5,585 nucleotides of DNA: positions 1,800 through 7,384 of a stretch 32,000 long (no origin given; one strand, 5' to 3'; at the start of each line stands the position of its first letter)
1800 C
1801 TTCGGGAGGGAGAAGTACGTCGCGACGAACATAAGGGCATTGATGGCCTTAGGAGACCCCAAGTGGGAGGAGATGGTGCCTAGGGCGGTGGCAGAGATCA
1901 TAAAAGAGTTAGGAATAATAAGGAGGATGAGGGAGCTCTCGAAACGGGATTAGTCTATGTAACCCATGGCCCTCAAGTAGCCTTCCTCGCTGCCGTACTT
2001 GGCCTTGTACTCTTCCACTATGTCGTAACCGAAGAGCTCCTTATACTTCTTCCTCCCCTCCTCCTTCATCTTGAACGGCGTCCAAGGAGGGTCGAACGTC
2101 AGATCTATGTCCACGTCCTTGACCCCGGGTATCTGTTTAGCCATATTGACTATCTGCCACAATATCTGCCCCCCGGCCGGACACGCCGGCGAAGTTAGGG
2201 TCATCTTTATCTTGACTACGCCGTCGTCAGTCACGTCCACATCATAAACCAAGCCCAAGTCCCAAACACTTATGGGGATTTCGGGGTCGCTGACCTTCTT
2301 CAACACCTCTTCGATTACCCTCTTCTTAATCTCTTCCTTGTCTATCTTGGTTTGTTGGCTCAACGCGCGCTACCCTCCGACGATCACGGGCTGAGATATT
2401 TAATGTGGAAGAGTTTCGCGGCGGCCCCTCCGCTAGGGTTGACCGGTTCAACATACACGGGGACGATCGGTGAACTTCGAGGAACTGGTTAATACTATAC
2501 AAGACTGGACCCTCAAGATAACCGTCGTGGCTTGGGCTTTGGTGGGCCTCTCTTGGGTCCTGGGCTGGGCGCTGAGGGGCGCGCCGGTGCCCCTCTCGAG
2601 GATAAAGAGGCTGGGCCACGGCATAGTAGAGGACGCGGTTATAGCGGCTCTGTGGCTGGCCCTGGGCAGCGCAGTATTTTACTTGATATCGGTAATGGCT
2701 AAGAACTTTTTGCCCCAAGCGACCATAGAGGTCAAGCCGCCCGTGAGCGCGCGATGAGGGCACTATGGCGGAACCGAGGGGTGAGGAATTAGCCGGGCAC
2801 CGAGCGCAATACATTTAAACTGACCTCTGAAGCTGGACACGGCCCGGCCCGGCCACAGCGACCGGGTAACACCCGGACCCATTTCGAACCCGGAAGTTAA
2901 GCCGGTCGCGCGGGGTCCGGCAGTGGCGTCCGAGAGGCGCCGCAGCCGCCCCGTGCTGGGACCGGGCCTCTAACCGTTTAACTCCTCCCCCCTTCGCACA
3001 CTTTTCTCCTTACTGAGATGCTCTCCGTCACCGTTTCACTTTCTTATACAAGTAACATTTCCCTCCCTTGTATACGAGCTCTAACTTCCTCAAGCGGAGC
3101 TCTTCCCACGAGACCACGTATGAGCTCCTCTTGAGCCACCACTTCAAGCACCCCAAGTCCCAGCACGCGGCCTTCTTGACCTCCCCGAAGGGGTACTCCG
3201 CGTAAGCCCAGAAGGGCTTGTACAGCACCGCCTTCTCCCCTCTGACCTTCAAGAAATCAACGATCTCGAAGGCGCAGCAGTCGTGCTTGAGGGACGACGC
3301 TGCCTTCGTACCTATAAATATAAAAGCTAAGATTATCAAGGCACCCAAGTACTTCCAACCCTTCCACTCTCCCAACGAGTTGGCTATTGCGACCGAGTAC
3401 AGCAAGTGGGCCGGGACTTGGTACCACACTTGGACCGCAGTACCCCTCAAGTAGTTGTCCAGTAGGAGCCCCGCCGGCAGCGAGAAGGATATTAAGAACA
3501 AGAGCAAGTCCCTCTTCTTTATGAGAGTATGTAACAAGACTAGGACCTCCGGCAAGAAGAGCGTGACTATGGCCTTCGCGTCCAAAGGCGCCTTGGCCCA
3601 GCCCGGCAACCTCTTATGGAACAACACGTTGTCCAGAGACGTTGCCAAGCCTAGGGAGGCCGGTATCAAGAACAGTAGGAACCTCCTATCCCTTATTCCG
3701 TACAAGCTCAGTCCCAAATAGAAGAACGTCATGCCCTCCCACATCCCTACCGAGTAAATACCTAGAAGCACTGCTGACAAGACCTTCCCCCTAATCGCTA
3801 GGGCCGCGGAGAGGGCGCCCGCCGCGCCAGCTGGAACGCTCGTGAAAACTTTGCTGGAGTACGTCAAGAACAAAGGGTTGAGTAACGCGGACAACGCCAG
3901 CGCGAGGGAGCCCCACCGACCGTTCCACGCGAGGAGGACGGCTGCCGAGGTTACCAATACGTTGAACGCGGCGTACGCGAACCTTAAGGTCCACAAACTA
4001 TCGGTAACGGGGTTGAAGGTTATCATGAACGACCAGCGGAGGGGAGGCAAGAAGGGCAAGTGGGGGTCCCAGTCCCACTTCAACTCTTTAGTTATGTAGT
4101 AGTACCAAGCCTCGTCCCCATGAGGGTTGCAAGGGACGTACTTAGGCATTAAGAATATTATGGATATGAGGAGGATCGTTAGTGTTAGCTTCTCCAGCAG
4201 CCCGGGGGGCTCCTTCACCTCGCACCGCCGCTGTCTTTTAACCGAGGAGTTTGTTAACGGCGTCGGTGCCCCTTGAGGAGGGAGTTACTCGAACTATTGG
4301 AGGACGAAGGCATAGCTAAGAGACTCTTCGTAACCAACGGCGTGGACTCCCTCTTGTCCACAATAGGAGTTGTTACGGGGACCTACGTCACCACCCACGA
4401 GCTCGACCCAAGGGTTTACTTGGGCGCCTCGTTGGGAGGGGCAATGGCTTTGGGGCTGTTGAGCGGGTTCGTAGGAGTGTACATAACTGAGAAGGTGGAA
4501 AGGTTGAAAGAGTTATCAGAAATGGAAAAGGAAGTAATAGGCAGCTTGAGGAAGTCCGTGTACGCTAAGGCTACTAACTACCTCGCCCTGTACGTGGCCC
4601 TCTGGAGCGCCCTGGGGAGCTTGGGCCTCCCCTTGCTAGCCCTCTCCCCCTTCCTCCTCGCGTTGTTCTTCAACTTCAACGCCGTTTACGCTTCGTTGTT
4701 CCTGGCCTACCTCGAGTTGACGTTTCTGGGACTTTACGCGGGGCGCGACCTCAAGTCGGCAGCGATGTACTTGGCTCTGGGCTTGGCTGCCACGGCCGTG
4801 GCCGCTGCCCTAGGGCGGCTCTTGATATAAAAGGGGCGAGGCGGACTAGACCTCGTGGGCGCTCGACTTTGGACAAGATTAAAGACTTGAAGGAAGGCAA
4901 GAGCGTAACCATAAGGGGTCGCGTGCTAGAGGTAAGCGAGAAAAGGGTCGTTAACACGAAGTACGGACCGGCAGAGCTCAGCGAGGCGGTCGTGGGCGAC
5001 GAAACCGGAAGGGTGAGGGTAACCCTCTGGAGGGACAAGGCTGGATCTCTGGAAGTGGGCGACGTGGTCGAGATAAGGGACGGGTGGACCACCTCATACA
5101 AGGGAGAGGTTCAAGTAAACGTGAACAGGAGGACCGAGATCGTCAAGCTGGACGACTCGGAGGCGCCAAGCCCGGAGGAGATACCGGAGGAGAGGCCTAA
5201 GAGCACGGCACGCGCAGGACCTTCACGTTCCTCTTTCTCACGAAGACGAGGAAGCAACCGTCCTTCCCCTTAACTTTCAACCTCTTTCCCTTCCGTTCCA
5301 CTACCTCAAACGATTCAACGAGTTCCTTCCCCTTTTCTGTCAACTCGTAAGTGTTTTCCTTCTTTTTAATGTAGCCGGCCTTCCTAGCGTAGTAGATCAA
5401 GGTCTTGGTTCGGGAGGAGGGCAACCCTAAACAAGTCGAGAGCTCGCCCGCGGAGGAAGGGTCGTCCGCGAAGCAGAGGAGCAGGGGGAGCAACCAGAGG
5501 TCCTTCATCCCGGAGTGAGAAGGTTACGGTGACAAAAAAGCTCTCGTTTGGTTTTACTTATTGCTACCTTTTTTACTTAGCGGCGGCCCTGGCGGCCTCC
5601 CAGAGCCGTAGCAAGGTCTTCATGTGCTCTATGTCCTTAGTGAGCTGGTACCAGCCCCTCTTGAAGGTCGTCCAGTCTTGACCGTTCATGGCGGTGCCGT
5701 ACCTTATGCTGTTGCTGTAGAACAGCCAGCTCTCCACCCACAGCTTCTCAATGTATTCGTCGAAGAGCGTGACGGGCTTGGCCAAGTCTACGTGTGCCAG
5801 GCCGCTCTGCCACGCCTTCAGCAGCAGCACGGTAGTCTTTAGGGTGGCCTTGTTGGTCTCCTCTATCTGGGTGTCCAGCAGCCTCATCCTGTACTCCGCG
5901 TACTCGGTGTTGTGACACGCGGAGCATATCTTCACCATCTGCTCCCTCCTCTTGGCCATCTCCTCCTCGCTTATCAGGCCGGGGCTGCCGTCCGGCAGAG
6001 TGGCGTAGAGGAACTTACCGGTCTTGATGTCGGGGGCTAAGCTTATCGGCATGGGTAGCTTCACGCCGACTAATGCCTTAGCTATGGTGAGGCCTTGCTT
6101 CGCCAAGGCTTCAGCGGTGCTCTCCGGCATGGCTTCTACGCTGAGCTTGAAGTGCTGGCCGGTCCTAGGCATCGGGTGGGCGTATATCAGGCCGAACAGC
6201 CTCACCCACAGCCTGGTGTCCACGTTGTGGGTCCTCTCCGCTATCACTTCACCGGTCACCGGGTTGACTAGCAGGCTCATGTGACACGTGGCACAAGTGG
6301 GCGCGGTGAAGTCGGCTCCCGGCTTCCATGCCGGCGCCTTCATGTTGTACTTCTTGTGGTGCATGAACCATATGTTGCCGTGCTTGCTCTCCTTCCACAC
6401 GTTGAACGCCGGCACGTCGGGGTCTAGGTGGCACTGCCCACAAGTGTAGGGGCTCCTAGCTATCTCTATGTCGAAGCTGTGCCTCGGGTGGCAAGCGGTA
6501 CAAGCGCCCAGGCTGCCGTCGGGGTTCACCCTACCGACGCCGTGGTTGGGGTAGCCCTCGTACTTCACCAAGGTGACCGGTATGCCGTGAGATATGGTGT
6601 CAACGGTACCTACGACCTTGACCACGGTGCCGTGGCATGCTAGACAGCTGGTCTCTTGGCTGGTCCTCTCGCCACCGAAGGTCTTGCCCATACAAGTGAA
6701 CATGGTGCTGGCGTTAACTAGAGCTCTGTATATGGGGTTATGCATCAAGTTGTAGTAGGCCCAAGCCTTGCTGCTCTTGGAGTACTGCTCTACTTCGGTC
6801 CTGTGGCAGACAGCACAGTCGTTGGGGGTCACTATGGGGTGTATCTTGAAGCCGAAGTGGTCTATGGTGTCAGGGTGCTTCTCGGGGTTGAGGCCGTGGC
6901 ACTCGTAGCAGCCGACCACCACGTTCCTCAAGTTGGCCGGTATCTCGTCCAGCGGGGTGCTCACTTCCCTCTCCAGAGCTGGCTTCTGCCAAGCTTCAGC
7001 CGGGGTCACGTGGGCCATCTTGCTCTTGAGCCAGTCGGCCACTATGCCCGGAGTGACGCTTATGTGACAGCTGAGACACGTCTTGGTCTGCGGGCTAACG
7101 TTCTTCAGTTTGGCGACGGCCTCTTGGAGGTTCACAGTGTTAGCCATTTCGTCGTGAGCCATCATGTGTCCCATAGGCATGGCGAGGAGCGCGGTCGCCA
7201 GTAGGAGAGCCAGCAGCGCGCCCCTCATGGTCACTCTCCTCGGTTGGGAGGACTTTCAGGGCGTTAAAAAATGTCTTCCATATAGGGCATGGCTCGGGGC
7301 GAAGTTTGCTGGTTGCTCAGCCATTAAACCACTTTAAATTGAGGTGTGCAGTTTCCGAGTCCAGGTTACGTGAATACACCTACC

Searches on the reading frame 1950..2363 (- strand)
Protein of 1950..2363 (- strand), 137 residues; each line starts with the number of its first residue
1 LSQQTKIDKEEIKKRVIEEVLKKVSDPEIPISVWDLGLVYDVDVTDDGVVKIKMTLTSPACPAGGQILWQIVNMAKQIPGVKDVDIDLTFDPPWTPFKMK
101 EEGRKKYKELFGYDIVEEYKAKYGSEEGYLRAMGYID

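Call 21: search_protein_families(library=pfam, proteins=[window:1950-2363:-], max_evalue=0.0001)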
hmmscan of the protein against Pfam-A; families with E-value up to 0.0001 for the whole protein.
window:1950-2363:- (137 aa): 1 family
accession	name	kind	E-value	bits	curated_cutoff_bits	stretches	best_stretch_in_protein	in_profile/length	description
PF01883.24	FeS_assembly_P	-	3.5e-19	69.3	23.5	1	15-86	2-71/73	Iron-sulfur cluster assembly protein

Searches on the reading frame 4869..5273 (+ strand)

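Call 21: search_protein_families(library=pfam, proteins=[window:4869-5273:+], max_evalue=0.0001)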
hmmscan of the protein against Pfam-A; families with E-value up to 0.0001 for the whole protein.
window:4869-5273:+ (134 aa): 2 families
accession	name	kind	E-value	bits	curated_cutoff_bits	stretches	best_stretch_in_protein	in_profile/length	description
PF01336.31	tRNA_anti-codon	-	4.4e-09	36.6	27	1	13-87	1-71/75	OB-fold nucleic acid binding domain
PF21473.3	Ssb-like_OB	-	2.3e-07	31.3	24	1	27-89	31-93/97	Single-stranded DNA binding protein Ssb-like, OB fold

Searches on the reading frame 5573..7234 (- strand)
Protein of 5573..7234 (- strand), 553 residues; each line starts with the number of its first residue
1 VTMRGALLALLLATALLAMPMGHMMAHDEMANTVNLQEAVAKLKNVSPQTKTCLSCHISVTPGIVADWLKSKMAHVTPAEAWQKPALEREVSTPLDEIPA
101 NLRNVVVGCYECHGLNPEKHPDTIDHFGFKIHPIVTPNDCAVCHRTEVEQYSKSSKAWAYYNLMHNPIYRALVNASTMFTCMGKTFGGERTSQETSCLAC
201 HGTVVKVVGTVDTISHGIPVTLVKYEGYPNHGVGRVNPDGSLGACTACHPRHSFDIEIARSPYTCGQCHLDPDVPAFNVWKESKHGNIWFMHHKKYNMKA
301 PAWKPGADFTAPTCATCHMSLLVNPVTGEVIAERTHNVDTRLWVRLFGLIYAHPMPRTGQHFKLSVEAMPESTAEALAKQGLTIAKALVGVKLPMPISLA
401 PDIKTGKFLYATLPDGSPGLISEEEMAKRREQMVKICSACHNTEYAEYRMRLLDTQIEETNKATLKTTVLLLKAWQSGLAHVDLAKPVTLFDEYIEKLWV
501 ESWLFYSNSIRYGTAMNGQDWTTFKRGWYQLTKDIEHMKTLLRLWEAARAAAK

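Call 21: search_protein_families(library=pfam, proteins=[window:5573-7234:-], max_evalue=0.0001)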
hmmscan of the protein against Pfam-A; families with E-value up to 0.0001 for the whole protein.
window:5573-7234:- (553 aa): 5 families
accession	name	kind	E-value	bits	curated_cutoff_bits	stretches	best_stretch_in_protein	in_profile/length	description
PF13447.11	Multi-haem_cyto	-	8.2e-16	58.5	21.9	1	244-320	97-175/269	Seven times multi-haem cytochrome CxxCH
PF14522.11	Cytochrome_C7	-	1.2e-10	41.5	24.8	0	49-145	12-67/67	Cytochrome c7 and related cytochrome c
PF13435.11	Cytochrome_C554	-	3.3e-09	38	20.8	0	140-210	2-64/84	Cytochrome c554 and c-prime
PF22113.1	Mtrc-MtrF_II-IV_dom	-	3.6e-08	33.5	30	0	243-320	7-90/176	Outer membrane cytochrome MtrC/MtrF-like, domains II/IV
PF14537.11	Cytochrom_c3_2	-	6.8e-08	33.3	25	0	189-269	21-78/79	Cytochrome c3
